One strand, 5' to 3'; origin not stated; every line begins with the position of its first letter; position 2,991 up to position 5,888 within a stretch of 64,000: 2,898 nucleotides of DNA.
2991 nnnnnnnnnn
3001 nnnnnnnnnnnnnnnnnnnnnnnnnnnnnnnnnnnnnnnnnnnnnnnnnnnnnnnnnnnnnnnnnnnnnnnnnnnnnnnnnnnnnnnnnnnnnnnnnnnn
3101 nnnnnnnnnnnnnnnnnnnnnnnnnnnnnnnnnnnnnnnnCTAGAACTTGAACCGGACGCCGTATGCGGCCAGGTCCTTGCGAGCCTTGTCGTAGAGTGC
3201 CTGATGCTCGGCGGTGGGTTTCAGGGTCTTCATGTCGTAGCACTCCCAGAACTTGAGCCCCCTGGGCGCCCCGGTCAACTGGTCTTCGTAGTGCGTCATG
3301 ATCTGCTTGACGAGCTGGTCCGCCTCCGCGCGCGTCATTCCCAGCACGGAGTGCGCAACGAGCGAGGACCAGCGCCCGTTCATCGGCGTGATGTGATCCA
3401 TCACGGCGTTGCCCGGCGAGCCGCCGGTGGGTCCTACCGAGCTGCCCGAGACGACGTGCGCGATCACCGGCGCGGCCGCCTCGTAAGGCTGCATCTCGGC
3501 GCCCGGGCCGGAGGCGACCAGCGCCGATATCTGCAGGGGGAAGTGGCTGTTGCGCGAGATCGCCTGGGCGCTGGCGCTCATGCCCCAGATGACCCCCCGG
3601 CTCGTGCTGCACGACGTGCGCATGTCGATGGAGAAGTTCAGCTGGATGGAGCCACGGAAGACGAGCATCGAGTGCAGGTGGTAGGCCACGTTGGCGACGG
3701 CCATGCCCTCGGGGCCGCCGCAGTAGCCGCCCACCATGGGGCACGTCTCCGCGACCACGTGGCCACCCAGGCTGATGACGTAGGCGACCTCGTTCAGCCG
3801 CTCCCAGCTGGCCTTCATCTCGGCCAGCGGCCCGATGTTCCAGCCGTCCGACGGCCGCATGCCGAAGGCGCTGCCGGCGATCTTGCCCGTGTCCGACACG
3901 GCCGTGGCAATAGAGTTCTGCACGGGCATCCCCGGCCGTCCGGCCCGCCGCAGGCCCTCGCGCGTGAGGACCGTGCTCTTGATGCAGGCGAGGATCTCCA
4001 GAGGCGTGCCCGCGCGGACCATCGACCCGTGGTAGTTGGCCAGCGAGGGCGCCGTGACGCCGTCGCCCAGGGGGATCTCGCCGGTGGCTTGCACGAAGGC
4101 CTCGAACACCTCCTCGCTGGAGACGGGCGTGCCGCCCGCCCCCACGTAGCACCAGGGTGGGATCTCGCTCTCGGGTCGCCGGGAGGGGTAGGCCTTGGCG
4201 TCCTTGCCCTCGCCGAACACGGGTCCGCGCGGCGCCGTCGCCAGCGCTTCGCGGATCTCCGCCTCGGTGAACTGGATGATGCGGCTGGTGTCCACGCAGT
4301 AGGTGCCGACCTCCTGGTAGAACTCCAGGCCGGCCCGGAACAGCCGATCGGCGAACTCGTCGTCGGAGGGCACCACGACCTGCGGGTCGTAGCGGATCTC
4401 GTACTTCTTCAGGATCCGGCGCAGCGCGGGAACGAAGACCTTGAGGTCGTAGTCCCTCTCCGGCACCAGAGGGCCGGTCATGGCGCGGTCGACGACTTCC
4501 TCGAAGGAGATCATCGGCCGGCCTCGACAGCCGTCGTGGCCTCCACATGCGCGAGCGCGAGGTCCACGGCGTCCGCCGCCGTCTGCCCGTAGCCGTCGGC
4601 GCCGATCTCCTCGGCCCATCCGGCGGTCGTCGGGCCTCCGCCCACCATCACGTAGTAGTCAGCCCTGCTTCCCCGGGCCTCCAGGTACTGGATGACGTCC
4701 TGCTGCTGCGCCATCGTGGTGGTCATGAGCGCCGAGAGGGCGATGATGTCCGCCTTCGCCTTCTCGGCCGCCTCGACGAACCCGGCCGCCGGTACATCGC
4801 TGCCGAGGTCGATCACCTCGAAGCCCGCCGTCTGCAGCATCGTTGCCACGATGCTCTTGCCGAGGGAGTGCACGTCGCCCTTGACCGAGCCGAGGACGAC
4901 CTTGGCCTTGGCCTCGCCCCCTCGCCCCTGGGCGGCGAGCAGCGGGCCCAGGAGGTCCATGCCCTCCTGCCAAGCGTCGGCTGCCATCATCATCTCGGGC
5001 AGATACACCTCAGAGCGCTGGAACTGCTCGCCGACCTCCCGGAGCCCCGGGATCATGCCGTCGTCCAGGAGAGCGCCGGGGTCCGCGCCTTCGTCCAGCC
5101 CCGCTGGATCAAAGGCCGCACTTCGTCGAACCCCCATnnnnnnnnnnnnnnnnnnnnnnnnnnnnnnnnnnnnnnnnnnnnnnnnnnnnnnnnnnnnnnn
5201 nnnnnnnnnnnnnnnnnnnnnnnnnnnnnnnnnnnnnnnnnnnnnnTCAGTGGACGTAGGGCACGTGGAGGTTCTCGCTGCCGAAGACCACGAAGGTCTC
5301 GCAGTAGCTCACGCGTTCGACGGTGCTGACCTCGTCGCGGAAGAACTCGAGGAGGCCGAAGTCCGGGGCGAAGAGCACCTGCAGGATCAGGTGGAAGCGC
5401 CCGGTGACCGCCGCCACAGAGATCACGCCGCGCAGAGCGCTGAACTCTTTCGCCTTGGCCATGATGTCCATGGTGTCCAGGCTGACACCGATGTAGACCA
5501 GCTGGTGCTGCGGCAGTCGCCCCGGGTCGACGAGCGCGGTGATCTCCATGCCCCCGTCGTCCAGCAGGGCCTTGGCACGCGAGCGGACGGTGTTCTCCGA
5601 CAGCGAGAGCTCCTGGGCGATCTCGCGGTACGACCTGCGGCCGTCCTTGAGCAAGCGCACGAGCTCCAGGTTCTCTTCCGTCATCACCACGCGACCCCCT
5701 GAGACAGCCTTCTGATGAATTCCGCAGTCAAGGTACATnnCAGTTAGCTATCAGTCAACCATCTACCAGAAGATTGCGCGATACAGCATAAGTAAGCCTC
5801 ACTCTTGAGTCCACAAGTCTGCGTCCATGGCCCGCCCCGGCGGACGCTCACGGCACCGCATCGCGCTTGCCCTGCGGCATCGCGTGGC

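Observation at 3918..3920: Gln codon CAG sits where MtmB carries the pyrrolysine UAG codon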

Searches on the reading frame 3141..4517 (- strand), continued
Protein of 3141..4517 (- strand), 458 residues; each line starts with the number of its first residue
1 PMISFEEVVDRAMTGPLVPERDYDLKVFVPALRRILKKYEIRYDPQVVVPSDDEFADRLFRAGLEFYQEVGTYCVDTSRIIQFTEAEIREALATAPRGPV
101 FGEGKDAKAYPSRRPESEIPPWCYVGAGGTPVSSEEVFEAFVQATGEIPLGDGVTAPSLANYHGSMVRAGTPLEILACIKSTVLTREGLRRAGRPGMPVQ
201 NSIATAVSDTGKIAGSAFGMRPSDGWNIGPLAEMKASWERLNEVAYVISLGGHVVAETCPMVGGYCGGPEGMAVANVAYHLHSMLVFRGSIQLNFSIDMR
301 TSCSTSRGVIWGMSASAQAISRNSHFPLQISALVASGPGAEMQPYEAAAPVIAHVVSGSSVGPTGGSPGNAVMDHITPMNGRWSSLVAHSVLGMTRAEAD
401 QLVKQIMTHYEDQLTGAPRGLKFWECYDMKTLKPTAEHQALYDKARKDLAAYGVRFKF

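Call 57: find_encoding_contigs(protein=P0003, flank=10000, max_places=2)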
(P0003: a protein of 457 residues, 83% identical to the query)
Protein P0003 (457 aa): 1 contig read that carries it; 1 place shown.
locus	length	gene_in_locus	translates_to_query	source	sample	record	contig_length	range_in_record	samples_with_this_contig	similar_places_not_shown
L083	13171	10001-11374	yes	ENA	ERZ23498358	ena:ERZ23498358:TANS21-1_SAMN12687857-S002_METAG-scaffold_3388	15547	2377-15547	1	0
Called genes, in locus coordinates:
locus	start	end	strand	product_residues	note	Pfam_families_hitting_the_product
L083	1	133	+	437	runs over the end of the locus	PF05201:GlutR_N, PF01488:Shikimate_DH, PF00745:GlutR_dimer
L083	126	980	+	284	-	PF01578:Cytochrom_C_asm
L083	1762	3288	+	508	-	PF00590:TP_methylase, PF02602:HEM4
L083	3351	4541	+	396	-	PF04055:Radical_SAM, PF13353:Fer4_12 (faint)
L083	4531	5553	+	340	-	PF00490:ALAD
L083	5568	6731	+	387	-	PF04055:Radical_SAM, PF13186:SPASM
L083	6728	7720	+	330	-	PF13404:HTH_AsnC-type (weak), PF13412:HTH_24 (faint), PF22451:NirdL-like_HTH, PF17805:AsnC_trans_reg2, PF22451:NirdL-like_HTH, PF17805:AsnC_trans_reg2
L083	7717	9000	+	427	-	PF00202:Aminotran_3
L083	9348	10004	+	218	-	PF02607:B12-binding_2, PF02310:B12-binding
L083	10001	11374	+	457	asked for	PF05369:MtmB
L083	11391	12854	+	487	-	PF06253:MTTB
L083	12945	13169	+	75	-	?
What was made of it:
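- In L083 the nearby class-III gene belongs to a haem operon (call 57), so not every co-occurrence is meaningful.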

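Call 58: find_encoding_contigs(protein=P0300, flank=10000, max_places=1)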
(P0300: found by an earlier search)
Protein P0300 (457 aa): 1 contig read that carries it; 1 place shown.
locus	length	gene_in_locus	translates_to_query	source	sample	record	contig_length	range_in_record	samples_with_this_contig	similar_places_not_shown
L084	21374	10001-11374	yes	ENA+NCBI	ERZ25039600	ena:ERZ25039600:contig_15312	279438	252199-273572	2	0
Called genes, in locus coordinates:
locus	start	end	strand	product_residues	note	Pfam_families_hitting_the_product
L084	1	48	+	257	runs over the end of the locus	PF04029:2-ph_phosp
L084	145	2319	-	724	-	PF00141:peroxidase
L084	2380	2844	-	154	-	PF01475:FUR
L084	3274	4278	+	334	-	PF00005:ABC_tran, PF13304:AAA_21 (faint), PF13732:DrrA1-3_C (faint)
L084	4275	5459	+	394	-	PF12679:ABC2_membrane_2 (weak), PF12698:ABC2_membrane_3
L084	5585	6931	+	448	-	PF13237:Fer4_10 (faint), PF13534:Fer4_17 (weak), PF13183:Fer4_8 (weak), PF02754:CCG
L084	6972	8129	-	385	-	PF18845:baeRF_family3, PF18848:baeRF_family6, PF18849:baeRF_family7, PF18851:baeRF_family8, PF18855:baeRF_family11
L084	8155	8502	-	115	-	-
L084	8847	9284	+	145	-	PF13404:HTH_AsnC-type (weak), PF13412:HTH_24 (weak), PF01037:AsnC_trans_reg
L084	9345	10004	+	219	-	PF02607:B12-binding_2, PF02310:B12-binding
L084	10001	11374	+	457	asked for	PF05369:MtmB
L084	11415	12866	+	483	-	PF06253:MTTB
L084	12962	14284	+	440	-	PF00202:Aminotran_3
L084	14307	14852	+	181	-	PF14336:GLUCM-like_C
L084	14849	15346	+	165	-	PF14336:GLUCM-like_C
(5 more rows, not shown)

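Call 59: find_encoding_contigs(protein=P0295, flank=10000, max_places=1)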
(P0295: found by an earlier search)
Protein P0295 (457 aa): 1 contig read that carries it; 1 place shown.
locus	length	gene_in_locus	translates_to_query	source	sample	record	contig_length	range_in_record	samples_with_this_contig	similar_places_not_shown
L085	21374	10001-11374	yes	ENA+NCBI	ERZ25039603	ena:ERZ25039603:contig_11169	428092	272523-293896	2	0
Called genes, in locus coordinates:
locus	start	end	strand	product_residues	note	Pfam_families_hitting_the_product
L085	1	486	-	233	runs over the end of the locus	PF00440:TetR_N, PF13977:TetR_C_6, PF17940:TetR_C_31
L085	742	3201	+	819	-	PF02901:PFL-like, PF01228:Gly_radical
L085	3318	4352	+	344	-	PF13353:Fer4_12 (faint), PF00037:Fer4, PF12837:Fer4_6 (weak), PF14697:Fer4_21 (weak), PF12838:Fer4_7, PF13187:Fer4_9 (weak), PF13237:Fer4_10, PF04055:Radical_SAM, +1 more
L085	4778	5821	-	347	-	PF00882:Zn_dep_PLPC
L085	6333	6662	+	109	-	PF03551:PadR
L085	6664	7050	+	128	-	PF06304:DUF1048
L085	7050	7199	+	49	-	-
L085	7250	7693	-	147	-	PF12120:Arr-ms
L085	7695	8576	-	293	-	-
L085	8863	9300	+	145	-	PF13404:HTH_AsnC-type, PF13412:HTH_24 (weak), PF01037:AsnC_trans_reg (weak)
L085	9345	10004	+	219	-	PF02607:B12-binding_2, PF02310:B12-binding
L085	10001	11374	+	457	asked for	PF05369:MtmB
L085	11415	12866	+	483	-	PF06253:MTTB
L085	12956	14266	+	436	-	PF00202:Aminotran_3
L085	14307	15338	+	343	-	PF14336:GLUCM-like_C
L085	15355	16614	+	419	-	-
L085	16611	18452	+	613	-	PF02730:AFOR_N, PF01314:AFOR_C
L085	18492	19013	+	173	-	PF00701:DHDPS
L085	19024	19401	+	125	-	PF00701:DHDPS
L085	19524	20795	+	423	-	PF13183:Fer4_8, PF13237:Fer4_10 (faint), PF13534:Fer4_17 (weak), PF02754:CCG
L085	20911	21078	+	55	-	-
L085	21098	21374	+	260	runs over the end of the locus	PF04029:2-ph_phosp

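Call 60: search_solved_structures(query=L085:742-3201:+, max_evalue=1e-30)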
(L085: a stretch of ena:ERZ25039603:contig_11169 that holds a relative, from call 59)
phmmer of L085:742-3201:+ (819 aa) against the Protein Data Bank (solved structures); distinct sequences matched with E-value up to 1e-30: 31.
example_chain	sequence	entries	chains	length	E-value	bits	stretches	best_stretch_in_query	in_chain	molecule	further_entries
9f3w_A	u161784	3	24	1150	9.2e-229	765.2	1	32-814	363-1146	Choline trimethylamine-lyase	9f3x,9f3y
5a0u_A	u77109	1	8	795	2.3e-206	691.1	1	32-814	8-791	CHOLINE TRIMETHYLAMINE LYASE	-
5a0z_A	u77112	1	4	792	2.8e-206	690.8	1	32-814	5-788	CHOLINE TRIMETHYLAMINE LYASE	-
8id1_A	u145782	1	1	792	3.4e-205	687.2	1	34-817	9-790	Formate C-acetyltransferase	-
9r0v_A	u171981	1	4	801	5.8e-200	669.9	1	24-813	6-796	Choline trimethylamine-lyase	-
5fau_A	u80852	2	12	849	1.5e-199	668.5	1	27-813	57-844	Choline trimethylamine-lyase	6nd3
5fay_A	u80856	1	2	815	1.7e-199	668.3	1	28-813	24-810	Choline trimethylamine-lyase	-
6vue_A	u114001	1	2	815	2.4e-199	667.8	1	28-813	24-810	Choline trimethylamine-lyase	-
5faw_A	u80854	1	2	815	2.4e-199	667.8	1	28-813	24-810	Choline trimethylamine-lyase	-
9ht9_A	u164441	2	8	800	4.1e-199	667.1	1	30-813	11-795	Choline trimethylamine-lyase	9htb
5fav_A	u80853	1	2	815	6.3e-199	666.5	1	28-813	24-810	Choline trimethylamine-lyase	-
5kdp_A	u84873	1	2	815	1.6e-198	665.1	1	28-813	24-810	Choline trimethylamine-lyase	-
8iof_A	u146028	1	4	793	1.8e-196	658.4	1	33-814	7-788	Benzylsuccinate synthase alpha subunit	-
1r8w_A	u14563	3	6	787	6.1e-185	620.2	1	30-815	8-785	glycerol dehydratase | B12-independent glycerol dehydratase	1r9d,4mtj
5ymr_B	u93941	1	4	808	6.3e-167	560.6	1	40-815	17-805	Formate acetyltransferase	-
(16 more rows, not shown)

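Call 62: search_protein_families(library=ncbifam, proteins=[L085:742-3201:+, L085:3318-4352:+, L085:19524-20795:+, L085:7695-8576:-, L085:4778-5821:-], max_evalue=0.00001)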
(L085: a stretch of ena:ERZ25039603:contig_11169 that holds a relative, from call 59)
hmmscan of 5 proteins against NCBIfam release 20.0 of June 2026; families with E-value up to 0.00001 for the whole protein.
L085:742-3201:+ (819 aa): 12 families
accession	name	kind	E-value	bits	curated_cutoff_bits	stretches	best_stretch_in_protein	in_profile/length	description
TIGR01774.1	PFL2-3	subfamily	6.6e-226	752.2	678.2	1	33-814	4-783/786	formate C-acetyltransferase/glycerol dehydratase family glycyl radical enzyme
TIGR04394.1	choline_CutC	equivalog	1.2e-222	741.7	1050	1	33-814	3-785/789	choline trimethylamine-lyase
NF048011.1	SfplDhtHpsGDes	equivalog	6.7e-201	669.7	1000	1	31-815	22-819/821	(2S)-3-sulfopropanediol dehydratase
NF043068.1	glycl_HYPD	equivalog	1.7e-185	618.4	1100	1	34-815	3-782/784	trans-4-hydroxy-L-proline dehydratase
NF007437.0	PRK09983.1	equivalog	1.5e-183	611.9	1109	1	34-815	4-763/765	formate C-acetyltransferase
NF048009.1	SfplDhtHpfGKleb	equivalog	1.2e-160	536.4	1000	1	33-813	26-820/824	(2S)-3-sulfopropanediol dehydratase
NF033718.1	indole_decarb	equivalog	5.8e-123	411.9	1100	2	33-619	33-646/868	indoleacetate decarboxylase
NF033715.1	glycyl_HPDL_Lrg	equivalog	2.6e-110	369.7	1150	3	225-616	267-678/901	4-hydroxyphenylacetate decarboxylase large subunit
TIGR01255.1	pyr_form_ly_1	equivalog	6.7e-34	117.4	994.2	2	582-815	513-741/744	formate C-acetyltransferase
NF038360.1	rad_fix_GrcA3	exception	5.8e-12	45.5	158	1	747-815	7-75/78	autonomous glycyl radical cofactor GrcA3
NF008341.1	PRK11127.1-1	equivalog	8.2e-12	45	145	1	761-814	23-76/80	autonomous glycyl radical cofactor GrcA2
TIGR04365.1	spare_glycyl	equivalog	2.7e-08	34.1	170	1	763-815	71-123/126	autonomous glycyl radical cofactor GrcA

L085:3318-4352:+ (344 aa): 37 families (the best 25 are shown)
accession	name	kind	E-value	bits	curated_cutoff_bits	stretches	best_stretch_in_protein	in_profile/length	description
TIGR02494.1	PFLE_PFLC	subfamily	1e-106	356.5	174.35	1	11-281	1-275/293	glycyl-radical enzyme activating protein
NF048010.1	SfplDhtActHpsHDes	equivalog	1.1e-100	336.3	430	1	8-277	5-280/298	(2S)-3-sulfopropanediol dehydratase activating enzyme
NF043069.1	T4HPD_activ_SAM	equivalog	5.5e-98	328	425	1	10-275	3-268/299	trans-4-hydroxy-L-proline dehydratase activase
TIGR04395.1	cutC_activ_rSAM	equivalog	9.8e-87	291.1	360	1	8-276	4-278/309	choline TMA-lyase-activating enzyme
TIGR04003.1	rSAM_BssD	equivalog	1.2e-81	274.3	496.45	1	12-274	4-273/314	[benzylsuccinate synthase]-activating enzyme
NF033719.1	ind_deCO2_activ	equivalog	1.4e-81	274.1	425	1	9-274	1-272/302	indoleacetate decarboxylase activase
NF033717.2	HPDL_rSAM_activ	equivalog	5.7e-76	255.7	420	1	7-275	2-276/311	4-hydroxyphenylacetate decarboxylase activase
NF048008.1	SfplDhtActHpfHKleb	equivalog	3.9e-75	253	500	1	11-274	2-272/308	(2S)-3-sulfopropanediol dehydratase activating enzyme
NF007483.0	PRK10076.1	equivalog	4.6e-65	219.7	326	2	88-274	75-260/292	[formate-C-acetyltransferase]-activating enzyme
TIGR02493.1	PFLA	equivalog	4.7e-55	186.5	231.75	2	106-275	41-212/235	pyruvate formate-lyase-activating protein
TIGR04041.1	activase_YjjW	hypoth_equivalog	8.6e-49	166.4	250.2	1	11-265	4-243/276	YjjW family glycine radical enzyme activase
NF008356.0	PRK11145.1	equivalog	5.5e-43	147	375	2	107-275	47-217/246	pyruvate formate lyase 1-activating protein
TIGR02495.1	NrdG2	equivalog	1.4e-15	57.2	131.15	2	102-236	38-171/193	anaerobic ribonucleoside-triphosphate reductase activating protein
NF005503.0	PRK07118.1-2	equivalog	6.2e-10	38.8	252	1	59-110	139-190/292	RnfABCDGE type electron transport complex subunit B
TIGR02491.1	NrdG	equivalog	1.5e-09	38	126.1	1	12-48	3-39/154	anaerobic ribonucleoside-triphosphate reductase activating protein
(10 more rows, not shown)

L085:19524-20795:+ (423 aa): 6 families
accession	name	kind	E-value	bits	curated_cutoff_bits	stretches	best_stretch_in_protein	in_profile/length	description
NF004898.0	PRK06259.1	equivalog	4.4e-26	91.5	385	1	18-353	131-463/488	fumarate reductase (CoM/CoB) subunit TfrB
NF045670.1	quin_L_LdhH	equivalog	3.2e-22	78.6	800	1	132-349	453-681/706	L-lactate dehydrogenase (quinone) large subunit LdhH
NF045663.1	diclust_near_Sec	equivalog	4e-19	68.2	530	1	25-356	310-621/759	pyridine nucleotide-disulfide oxidoreductase/dicluster-binding protein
NF008369.0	PRK11168.1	equivalog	3.7e-14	52.4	278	1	134-312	154-335/401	anaerobic glycerol-3-phosphate dehydrogenase subunit C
NF045796.1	DsrK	equivalog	3.1e-06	26.1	400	0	66-126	113-172/453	sulfate reduction electron transfer complex DsrMKJOP subunit DsrK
NF045724.1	ferredox_TmcB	equivalog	4.5e-06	25.5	735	0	256-352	303-403/430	electron transfer complex ferredoxin TmcB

L085:7695-8576:- (293 aa): 2 families
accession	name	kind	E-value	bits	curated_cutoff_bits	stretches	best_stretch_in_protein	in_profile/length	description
TIGR02486.1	RDH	subfamily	3.9e-08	33.5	160.35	1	136-205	156-229/314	reductive dehalogenase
TIGR00276.1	TIGR00276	equivalog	3.4e-07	29.6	200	1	99-199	101-197/337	tRNA epoxyqueuosine(34) reductase QueG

L085:4778-5821:- (347 aa): 0 families

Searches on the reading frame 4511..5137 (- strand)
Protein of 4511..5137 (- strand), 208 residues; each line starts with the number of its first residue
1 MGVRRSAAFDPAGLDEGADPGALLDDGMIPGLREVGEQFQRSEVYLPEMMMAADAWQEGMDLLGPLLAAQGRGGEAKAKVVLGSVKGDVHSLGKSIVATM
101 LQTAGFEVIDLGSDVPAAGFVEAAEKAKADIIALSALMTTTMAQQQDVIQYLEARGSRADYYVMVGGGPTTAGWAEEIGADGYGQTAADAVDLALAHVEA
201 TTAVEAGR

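Call 4: search_protein_families(library=pfam, proteins=[window:4511-5137:-])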
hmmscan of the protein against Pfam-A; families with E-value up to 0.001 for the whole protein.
window:4511-5137:- (208 aa): 2 families
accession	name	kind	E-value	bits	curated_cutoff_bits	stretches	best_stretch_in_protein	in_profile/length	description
PF02310.24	B12-binding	-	2.9e-28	98.6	32.1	1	79-191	2-120/121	B12 binding domain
PF02607.22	B12-binding_2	-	4e-12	46.6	23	1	14-63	25-73/74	B12 binding domain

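Call 28: search_protein_families(library=ncbifam, proteins=[window:4511-5137:-], max_evalue=0.00001)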
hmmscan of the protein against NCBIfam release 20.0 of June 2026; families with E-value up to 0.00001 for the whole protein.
window:4511-5137:- (208 aa): 13 families
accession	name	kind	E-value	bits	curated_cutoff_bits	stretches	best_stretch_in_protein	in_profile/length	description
NF047995.1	corrinoid_MtgC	exception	1.7e-59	200.9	310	1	14-194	28-209/215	glycine betaine-specific corrinoid protein MtgC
TIGR02370.1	pyl_corrinoid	subfamily_domain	5.7e-59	198.8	215.3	1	14-190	22-197/197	methyltransferase cognate corrinoid protein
NF041607.1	dimeth_corrin_MtbC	equivalog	1.3e-58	197.9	350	1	20-194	26-199/203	dimethylamine corrinoid protein MtbC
NF047996.1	corrin_MtgC_2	exception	9.7e-48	162.4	370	1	14-194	28-206/212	glycine betaine-specific corrinoid protein MtgC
NF040669.1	MtaC2_Meth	equivalog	8.1e-36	123.7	450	1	13-198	65-246/267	methanol--corrinoid protein MtaC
NF040655.1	MtaC_Meth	equivalog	1.2e-34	119.5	420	1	14-199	59-239/253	methanol--corrinoid protein MtaC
TIGR02082.1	metH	equivalog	1.1e-29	102.8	1010.85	1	22-186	678-840/1182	methionine synthase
NF007024.0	PRK09490.1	equivalog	6.4e-26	90.5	1497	1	23-171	694-843/1234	methionine synthase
NF002612.0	PRK02261.1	equivalog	2.7e-14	52.9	110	1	77-167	3-92/148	methylaspartate mutase subunit S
TIGR01501.1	MthylAspMutase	equivalog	2.2e-11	43.6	135.8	1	77-167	1-90/134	methylaspartate mutase subunit S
NF052513.1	TransRegCarH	equivalog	1.2e-09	37.9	400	1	25-180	117-261/274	HTH-type transcriptional repressor CarH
NF052385.1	Lys_5_6_beta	equivalog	1.1e-08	35.1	280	1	105-185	138-222/241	lysine 5,6-aminomutase subunit beta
TIGR00640.1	acid_CoA_mut_C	subfamily_domain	3e-06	27.3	57.45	1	77-167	2-91/132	methylmalonyl-CoA mutase C-terminal domain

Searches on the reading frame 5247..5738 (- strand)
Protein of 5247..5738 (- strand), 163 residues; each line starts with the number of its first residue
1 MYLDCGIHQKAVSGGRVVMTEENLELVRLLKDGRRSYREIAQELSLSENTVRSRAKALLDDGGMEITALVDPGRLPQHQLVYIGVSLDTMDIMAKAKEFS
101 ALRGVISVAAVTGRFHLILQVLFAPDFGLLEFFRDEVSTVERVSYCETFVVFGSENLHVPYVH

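Call 4: search_protein_families(library=pfam, proteins=[window:5247-5738:-])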
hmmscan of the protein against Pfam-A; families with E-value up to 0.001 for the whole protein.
window:5247-5738:- (163 aa): 7 families
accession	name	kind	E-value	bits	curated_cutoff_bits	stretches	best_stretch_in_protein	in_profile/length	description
PF13404.12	HTH_AsnC-type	-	9.3e-08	32.2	27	1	28-58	11-41/42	AsnC-type helix-turn-helix domain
PF13412.12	HTH_24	-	3.1e-07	30.3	21.9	1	29-62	12-45/48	Winged helix-turn-helix DNA-binding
PF01037.27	AsnC_trans_reg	-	1.4e-05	25.3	25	1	92-152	11-71/73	Lrp/AsnC ligand binding domain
PF08281.18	Sigma70_r4_2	-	4.7e-05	23.4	25.7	1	35-55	27-47/54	Sigma-70, region 4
PF04545.22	Sigma70_r4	-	0.00033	20.6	24.1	1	19-56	5-42/50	Sigma-70, region 4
PF08279.18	HTH_11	-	0.00039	20.7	25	1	26-68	5-48/55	HTH domain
PF13384.12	HTH_23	-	0.00043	20.5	24.6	1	23-56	7-39/50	Homeodomain-like domain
